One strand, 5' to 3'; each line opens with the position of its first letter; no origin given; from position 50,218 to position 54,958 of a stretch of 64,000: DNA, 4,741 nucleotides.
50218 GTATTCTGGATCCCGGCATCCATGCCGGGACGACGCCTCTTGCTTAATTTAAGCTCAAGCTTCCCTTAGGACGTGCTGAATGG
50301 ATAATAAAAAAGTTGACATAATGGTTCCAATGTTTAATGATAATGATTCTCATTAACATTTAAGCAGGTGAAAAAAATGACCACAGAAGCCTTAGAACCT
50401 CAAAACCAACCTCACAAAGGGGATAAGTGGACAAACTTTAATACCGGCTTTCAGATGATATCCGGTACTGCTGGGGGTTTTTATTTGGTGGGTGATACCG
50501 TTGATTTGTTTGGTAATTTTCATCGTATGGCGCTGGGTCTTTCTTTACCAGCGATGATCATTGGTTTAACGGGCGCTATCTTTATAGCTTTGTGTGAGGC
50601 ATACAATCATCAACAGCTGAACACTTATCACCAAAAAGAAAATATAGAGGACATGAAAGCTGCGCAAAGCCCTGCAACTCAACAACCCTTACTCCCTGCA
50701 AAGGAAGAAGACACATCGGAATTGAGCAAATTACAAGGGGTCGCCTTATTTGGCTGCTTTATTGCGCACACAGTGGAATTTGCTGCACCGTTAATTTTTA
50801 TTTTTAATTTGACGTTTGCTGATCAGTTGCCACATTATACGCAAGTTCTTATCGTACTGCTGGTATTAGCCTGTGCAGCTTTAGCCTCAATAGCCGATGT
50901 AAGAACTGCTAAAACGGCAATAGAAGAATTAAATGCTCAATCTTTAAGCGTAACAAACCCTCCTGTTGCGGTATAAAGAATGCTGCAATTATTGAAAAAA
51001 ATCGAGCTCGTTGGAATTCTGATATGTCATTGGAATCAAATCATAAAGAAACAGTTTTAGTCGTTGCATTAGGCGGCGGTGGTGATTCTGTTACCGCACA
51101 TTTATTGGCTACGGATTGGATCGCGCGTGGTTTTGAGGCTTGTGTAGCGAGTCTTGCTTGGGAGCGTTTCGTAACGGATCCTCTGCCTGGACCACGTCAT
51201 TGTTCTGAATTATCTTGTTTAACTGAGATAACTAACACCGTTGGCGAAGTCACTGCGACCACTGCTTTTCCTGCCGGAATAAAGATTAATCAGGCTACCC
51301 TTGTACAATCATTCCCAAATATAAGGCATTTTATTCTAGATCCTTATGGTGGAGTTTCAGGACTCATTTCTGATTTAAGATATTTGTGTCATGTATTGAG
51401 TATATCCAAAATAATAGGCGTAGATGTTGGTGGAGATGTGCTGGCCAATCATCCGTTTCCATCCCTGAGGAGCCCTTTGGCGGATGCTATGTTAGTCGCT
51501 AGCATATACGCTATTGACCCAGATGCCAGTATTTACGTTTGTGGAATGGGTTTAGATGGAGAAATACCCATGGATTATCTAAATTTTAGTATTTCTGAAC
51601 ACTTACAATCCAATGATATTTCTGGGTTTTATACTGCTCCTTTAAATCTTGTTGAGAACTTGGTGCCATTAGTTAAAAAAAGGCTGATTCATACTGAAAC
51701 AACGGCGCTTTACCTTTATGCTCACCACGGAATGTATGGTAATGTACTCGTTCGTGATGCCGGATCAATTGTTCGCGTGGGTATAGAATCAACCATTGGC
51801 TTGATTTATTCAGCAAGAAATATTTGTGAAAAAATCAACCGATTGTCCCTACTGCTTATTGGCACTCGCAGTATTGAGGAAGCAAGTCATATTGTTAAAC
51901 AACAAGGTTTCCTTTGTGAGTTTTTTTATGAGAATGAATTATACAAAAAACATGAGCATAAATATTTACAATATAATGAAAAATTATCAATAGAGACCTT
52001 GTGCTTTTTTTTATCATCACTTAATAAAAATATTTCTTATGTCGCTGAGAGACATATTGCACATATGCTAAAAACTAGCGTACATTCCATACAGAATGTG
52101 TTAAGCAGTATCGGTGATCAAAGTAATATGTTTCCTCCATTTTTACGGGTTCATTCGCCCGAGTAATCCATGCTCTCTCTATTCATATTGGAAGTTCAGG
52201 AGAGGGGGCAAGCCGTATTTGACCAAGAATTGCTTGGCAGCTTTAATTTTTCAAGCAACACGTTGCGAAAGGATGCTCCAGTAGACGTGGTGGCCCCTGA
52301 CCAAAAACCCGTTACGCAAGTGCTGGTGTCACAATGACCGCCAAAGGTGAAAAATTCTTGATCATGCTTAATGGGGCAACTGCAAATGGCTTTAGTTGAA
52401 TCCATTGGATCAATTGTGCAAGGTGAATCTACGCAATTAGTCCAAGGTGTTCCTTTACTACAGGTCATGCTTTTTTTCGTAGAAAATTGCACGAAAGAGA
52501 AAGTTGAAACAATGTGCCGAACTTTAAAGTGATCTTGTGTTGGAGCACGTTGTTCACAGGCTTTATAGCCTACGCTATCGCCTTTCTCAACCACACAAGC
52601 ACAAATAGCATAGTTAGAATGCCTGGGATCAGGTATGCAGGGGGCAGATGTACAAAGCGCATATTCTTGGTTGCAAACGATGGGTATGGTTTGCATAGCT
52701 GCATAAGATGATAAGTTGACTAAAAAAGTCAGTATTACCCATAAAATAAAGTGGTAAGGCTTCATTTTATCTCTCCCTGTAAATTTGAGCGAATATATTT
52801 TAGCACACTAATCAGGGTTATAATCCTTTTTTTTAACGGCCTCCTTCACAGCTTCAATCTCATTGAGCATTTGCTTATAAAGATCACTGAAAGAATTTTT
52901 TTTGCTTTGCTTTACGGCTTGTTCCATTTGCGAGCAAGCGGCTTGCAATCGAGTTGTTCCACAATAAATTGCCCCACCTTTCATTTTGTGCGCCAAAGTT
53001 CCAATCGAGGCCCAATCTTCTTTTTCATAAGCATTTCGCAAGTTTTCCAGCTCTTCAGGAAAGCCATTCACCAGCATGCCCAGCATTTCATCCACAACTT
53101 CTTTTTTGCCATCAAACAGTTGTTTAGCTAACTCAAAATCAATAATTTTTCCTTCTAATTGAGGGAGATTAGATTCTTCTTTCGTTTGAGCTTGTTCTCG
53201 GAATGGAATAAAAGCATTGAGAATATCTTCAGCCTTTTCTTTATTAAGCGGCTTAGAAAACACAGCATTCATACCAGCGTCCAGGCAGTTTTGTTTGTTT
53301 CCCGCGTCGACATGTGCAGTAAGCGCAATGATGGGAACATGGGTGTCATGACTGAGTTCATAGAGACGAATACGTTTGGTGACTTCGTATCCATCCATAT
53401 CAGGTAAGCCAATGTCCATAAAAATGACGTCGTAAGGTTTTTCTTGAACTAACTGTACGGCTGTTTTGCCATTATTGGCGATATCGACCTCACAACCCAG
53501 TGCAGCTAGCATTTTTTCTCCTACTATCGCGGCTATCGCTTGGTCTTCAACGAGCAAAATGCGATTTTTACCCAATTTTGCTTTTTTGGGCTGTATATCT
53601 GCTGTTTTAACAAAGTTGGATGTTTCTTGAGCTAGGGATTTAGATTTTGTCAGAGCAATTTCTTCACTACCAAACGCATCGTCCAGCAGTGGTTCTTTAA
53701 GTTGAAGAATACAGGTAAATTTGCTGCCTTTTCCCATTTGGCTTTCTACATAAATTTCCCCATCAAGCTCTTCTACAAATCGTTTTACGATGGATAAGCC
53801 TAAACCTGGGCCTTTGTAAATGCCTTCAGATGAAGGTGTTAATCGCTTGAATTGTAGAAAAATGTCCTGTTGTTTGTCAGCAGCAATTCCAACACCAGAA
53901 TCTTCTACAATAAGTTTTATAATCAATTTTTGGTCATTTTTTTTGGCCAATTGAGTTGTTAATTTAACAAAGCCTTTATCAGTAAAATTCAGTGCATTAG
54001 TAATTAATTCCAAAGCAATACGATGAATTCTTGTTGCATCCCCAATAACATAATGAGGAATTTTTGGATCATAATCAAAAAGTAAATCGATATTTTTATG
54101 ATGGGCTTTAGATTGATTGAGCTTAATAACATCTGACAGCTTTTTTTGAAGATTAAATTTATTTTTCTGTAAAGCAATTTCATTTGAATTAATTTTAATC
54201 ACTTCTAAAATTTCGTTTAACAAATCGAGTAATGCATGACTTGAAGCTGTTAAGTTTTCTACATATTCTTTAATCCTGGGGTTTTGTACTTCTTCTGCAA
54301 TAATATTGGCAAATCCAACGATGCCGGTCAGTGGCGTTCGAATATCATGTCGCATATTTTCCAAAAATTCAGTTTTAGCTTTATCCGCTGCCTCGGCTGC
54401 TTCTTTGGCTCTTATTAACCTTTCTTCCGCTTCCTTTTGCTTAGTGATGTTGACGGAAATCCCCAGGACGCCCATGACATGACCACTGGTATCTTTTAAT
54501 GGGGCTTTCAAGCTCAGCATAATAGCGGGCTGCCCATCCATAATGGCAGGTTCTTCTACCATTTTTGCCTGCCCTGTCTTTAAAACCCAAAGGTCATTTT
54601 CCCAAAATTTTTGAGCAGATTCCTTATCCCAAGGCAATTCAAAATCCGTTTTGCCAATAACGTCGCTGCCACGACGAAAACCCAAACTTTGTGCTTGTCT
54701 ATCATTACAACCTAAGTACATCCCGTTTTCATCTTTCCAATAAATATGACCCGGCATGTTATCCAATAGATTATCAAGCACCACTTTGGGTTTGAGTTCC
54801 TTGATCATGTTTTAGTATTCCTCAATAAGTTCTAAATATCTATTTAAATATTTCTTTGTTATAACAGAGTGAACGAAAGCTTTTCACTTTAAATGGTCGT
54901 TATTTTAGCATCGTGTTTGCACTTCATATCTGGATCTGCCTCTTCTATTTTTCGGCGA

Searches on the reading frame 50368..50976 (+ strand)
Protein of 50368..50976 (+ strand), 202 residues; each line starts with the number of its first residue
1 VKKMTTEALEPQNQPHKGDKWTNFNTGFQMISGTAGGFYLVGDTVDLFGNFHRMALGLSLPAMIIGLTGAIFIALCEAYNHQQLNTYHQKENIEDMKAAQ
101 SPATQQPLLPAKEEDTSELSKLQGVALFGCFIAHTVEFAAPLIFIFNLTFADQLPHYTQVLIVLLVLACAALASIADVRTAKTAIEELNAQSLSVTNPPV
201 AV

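Call 40: search_protein_families(library=ncbifam, proteins=[window:50368-50976:+], max_evalue=0.001)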
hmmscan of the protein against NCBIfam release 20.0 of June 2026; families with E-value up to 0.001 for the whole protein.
window:50368-50976:+ (202 aa): 0 families

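Call 57: search_protein_families(library=pfam, proteins=[window:50368-50976:+], max_evalue=1)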
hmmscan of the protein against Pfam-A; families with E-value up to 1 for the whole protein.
window:50368-50976:+ (202 aa): 1 family
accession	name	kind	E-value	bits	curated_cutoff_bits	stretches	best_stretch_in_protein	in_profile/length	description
PF14036.11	YlaH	-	0.012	16.4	27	1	142-174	18-51/76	YlaH-like protein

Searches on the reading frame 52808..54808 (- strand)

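Call 40: search_protein_families(library=ncbifam, proteins=[window:52808-54808:-], max_evalue=0.001)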
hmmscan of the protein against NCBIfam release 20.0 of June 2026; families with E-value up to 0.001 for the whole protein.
window:52808-54808:- (666 aa): 146 families (the best 25 are shown)
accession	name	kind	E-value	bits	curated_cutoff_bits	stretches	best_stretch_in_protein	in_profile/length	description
NF008318.0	PRK11107.1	equivalog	2.5e-103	346.8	890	2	133-371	281-519/920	two-component sensor histidine kinase BarA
NF008302.0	PRK11091.1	equivalog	6.5e-101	338.8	838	1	9-656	155-767/779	aerobic respiration two-component sensor histidine kinase ArcB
TIGR02956.1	TMAO_torS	equivalog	1.5e-94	317.9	676.5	1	133-657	452-959/967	TMAO reductase system sensor histidine kinase/response regulator TorS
NF045901.1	HisKinLetSLeg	equivalog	2.7e-78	263.9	1650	2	131-371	279-519/906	two-component system sensor histidine kinase LetS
NF041947.1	LuxQ_Vibrio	equivalog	2e-74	250.9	1200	1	110-539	437-841/843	quorum-sensing autoinducer 2 sensor kinase/phosphatase LuxQ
NF011874.0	PRK15347.1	equivalog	7.2e-74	249.3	852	2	126-373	379-617/921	two component system sensor kinase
NF038297.2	hybrid_HK_HrmK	equivalog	6.9e-66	223.1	725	1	121-530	211-604/607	hybrid histidine kinase/response regulator HrmK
NF008099.0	PRK10841.1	equivalog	4.1e-62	210.2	920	2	119-369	444-689/949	two-component system sensor histidine kinase RcsC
NF008543.0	PRK11466.1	equivalog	6.2e-59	199.7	982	1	133-632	432-885/914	TMAO reductase system sensor histidine kinase/response regulator TorS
NF007420.1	PRK09959.1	equivalog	1.4e-46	158.7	1995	1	120-629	687-1159/1197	acid-sensing system histidine kinase EvgS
NF047874.1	MASE3_PAS_HK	subfamily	2.6e-46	158.7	560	1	10-371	266-626/655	MASE3 domain-containing sensor histidine kinase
NF046044.1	PnpS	equivalog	4.7e-44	151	400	1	139-368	164-389/390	two-component system histidine kinase PnpS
NF041832.1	near_NosP_CTERM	subfamily_domain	7.9e-44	150.2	400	1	139-526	1-362/370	NahK/ErcS family hybrid sensor histidine kinase/response regulator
NF041880.1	EPS_EpsF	equivalog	3.6e-39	134.6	900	2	59-368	196-491/492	response regulator EpsF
TIGR02966.1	phoR_proteo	equivalog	1.8e-37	129.1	334.2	1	129-368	96-333/333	phosphate regulon sensor histidine kinase PhoR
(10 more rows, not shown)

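Call 67: search_protein_families(library=pfam, proteins=[window:52808-54808:-], max_evalue=0.001)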
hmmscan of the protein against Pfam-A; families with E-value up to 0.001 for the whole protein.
window:52808-54808:- (666 aa): 5 families
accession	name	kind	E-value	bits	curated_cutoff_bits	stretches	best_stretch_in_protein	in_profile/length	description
PF00072.30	Response_reg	-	5.6e-25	88.1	30.2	1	417-527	1-107/111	Response regulator receiver domain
PF02518.31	HATPase_c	-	1.1e-20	74.6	26.4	1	256-371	1-110/111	Histidine kinase-, DNA gyrase B-, and HSP90-like ATPase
PF00512.31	HisKA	-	8.6e-15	55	26.9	1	144-208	1-65/66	His Kinase A (phospho-acceptor) domain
PF01627.28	Hpt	-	2.6e-14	53.7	24.6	1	574-656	1-83/84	Hpt domain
PF08448.16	PAS_4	-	4.2e-10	40.3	23.1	1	15-125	1-109/110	PAS fold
